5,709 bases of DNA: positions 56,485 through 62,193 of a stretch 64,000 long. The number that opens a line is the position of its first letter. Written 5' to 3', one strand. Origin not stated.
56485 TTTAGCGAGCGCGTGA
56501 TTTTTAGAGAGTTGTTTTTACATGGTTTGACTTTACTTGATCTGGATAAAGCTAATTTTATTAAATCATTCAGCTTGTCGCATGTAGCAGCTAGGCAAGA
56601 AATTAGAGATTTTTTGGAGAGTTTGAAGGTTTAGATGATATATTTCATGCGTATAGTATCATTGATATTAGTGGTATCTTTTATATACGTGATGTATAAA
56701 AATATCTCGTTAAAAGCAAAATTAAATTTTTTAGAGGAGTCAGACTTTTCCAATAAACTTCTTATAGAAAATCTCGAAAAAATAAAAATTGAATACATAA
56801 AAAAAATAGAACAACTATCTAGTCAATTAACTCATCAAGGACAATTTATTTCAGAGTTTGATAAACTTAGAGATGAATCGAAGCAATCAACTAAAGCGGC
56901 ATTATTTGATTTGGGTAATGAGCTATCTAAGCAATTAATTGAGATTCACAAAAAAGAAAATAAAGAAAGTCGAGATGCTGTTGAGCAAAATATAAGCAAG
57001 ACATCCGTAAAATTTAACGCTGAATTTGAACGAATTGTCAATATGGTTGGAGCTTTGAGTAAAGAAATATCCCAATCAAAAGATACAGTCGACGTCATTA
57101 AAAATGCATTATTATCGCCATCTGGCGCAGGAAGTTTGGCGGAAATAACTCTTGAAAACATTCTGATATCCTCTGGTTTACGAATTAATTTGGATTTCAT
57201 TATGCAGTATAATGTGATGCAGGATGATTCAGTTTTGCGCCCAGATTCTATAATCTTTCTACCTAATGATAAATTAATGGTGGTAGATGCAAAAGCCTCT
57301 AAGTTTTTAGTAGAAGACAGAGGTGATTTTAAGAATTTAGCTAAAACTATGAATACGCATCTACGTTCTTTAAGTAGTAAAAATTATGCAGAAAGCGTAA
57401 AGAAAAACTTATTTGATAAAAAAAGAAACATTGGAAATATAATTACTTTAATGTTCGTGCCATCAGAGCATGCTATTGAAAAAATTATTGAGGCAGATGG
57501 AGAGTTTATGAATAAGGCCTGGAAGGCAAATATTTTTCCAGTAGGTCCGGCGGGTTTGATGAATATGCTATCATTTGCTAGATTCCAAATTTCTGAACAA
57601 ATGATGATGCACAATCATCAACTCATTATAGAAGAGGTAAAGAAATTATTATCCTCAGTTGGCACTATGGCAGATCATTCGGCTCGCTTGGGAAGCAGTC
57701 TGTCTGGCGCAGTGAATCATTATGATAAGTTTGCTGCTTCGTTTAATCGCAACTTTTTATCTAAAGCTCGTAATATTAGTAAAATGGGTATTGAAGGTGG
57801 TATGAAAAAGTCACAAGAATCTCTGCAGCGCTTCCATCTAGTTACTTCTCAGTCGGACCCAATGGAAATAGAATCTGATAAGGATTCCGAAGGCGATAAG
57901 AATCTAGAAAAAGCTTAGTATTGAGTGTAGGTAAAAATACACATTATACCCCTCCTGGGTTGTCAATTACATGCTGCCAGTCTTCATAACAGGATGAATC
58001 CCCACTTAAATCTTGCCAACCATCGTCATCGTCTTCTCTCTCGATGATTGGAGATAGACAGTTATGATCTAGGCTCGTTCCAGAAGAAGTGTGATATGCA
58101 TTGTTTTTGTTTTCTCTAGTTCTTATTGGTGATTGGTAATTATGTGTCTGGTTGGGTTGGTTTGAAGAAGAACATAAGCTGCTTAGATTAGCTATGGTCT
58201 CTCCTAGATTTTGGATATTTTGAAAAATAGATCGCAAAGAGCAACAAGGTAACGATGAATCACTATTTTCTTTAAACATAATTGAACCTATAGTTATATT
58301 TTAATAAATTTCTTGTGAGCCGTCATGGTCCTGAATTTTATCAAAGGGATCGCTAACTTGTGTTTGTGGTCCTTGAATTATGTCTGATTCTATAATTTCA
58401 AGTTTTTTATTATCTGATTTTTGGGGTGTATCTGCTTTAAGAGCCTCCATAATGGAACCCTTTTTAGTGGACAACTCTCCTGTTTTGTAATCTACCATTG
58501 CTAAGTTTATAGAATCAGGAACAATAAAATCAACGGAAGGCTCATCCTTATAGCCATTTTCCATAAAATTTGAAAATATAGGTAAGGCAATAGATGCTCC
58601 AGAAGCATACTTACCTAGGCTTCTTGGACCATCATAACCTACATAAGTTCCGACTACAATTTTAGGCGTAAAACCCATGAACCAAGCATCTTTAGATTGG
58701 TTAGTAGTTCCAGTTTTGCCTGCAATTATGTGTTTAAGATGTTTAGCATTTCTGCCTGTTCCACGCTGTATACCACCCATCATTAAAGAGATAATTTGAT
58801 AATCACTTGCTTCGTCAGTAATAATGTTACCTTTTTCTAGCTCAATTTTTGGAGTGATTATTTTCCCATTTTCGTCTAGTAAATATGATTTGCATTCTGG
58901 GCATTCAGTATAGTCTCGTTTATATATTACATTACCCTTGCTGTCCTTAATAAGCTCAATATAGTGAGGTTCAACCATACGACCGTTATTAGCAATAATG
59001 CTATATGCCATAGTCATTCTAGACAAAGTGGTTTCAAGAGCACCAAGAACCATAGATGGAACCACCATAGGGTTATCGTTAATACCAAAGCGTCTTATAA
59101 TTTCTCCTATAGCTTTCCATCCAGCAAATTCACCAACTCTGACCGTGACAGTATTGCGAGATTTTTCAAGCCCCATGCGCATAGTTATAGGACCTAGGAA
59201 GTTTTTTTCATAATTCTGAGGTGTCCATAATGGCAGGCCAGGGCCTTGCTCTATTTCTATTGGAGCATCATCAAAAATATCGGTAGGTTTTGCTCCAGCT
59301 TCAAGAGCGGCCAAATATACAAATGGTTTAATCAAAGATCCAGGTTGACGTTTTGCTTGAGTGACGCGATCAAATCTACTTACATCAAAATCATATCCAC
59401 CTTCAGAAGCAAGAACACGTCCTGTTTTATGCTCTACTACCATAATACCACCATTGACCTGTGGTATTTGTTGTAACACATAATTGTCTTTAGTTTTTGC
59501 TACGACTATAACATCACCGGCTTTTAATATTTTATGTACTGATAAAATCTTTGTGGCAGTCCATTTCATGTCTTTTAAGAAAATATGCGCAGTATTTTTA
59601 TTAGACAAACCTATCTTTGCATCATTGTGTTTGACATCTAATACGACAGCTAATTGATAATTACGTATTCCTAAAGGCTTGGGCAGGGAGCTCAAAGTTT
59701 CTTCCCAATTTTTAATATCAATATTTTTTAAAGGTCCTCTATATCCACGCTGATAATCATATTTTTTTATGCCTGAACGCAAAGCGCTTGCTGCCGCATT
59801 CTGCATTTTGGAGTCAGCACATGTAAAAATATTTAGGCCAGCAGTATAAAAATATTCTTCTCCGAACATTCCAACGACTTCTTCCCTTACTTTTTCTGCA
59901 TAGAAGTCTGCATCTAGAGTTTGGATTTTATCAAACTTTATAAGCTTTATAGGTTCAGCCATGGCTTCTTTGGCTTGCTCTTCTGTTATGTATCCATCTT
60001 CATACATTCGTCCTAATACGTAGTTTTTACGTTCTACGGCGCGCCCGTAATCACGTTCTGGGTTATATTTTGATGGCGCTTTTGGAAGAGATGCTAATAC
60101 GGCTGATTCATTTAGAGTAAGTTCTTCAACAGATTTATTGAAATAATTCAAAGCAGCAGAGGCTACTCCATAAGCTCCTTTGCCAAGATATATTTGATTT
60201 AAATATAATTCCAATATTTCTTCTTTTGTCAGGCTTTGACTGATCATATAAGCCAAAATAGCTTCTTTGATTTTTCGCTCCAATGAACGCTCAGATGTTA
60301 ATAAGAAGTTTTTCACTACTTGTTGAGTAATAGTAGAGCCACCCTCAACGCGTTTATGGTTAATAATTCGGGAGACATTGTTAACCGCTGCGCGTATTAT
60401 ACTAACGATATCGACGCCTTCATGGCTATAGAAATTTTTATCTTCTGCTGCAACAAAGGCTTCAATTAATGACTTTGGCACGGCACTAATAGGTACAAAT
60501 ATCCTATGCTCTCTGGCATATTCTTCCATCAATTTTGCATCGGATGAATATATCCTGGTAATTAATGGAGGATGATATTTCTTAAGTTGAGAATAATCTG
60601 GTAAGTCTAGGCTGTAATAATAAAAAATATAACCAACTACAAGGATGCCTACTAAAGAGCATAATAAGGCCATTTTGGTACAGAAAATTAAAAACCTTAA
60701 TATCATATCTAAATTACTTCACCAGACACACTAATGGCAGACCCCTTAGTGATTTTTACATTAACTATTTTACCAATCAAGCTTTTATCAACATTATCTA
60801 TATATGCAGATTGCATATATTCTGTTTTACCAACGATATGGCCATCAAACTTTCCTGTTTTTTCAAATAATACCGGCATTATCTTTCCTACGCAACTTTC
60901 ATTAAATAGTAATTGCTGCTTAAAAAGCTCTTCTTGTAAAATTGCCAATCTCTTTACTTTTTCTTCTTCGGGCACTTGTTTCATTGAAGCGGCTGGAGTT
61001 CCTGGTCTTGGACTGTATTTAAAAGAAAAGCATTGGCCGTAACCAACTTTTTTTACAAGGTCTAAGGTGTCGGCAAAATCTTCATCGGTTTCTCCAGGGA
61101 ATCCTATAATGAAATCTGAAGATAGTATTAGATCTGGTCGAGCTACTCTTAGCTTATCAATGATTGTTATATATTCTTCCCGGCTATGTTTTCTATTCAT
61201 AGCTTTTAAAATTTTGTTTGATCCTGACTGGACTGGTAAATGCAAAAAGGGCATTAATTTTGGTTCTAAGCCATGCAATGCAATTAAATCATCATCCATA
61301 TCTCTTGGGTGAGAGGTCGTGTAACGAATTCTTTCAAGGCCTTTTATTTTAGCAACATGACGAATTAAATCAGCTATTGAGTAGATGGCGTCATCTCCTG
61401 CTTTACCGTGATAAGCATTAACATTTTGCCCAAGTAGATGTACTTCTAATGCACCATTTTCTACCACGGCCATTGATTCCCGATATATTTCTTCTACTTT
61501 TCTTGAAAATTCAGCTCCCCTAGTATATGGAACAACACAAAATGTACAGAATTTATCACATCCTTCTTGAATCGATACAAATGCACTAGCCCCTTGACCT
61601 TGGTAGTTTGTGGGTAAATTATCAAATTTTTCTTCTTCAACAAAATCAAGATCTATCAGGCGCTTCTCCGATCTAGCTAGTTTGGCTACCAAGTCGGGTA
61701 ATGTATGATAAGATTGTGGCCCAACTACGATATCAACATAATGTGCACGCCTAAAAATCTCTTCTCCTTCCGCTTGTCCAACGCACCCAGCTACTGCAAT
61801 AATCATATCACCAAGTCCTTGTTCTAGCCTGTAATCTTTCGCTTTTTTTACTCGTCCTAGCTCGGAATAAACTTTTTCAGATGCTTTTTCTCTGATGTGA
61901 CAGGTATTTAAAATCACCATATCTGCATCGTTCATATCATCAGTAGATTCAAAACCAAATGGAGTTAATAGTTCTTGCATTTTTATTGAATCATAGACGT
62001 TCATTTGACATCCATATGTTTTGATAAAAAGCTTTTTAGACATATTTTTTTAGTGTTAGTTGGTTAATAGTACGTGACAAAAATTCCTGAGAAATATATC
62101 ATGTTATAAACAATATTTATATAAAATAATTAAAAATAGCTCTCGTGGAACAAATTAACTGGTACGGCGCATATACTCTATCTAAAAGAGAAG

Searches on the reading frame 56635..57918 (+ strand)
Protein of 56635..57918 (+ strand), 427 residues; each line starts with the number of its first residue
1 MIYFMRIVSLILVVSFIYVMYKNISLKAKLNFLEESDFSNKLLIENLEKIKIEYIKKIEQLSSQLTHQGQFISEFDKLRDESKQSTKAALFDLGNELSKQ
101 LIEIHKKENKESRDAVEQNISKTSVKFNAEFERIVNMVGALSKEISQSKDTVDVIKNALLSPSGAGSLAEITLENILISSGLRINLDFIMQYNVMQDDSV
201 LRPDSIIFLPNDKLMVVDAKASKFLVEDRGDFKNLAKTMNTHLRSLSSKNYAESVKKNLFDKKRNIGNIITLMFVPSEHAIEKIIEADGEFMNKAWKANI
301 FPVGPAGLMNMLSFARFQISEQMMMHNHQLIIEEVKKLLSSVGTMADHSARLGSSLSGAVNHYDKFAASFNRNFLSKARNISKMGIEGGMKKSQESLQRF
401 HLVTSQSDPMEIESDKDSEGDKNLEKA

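Call 83: search_protein_families(library=pfam, proteins=[window:56635-57918:+], max_evalue=1e-8)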
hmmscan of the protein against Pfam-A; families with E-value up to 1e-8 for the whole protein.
window:56635-57918:+ (427 aa): 1 family
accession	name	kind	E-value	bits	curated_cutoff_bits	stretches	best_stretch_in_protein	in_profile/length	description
PF02646.22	RmuC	-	6.6e-48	163.7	26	1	106-387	7-287/291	RmuC family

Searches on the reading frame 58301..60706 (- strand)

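Call 83: search_protein_families(library=pfam, proteins=[window:58301-60706:-], max_evalue=1e-8)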
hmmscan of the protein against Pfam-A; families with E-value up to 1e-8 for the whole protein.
window:58301-60706:- (801 aa): 3 families
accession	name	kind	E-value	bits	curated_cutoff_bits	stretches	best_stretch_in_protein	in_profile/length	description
PF00912.28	Transgly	-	5.2e-64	215.4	27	1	59-234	4-177/178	Transglycosylase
PF00905.27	Transpeptidase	-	1.9e-29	103.3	22.1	1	419-716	1-299/299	Penicillin binding protein transpeptidase domain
PF17092.11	PCB_OB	-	7.8e-18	65.7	27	1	322-417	1-111/111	Penicillin-binding protein OB-like domain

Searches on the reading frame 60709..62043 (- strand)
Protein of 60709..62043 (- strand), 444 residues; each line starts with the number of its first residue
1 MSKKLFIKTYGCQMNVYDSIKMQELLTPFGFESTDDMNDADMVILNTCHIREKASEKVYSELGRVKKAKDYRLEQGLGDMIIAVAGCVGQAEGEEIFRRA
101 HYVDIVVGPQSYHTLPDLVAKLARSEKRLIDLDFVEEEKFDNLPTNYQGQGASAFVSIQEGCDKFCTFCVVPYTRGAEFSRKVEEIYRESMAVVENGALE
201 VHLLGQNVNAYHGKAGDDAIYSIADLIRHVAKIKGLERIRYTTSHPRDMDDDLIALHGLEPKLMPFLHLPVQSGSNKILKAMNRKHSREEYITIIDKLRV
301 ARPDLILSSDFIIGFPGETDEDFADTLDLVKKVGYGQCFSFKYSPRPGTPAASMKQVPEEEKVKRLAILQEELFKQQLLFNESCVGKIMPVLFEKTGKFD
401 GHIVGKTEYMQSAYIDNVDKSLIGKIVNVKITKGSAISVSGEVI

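Call 83: search_protein_families(library=pfam, proteins=[window:60709-62043:-], max_evalue=1e-8)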
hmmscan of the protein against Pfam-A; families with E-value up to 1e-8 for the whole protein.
window:60709-62043:- (444 aa): 3 families
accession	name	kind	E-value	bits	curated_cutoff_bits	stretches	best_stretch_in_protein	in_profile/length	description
PF00919.26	UPF0004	-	3.5e-29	101.1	27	1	4-108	1-98/98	Uncharacterized protein family UPF0004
PF04055.27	Radical_SAM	-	2.3e-28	99.9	29.5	1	156-330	1-166/166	Radical SAM superfamily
PF01938.26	TRAM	-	4.4e-12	46.1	21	1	383-443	2-60/61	TRAM domain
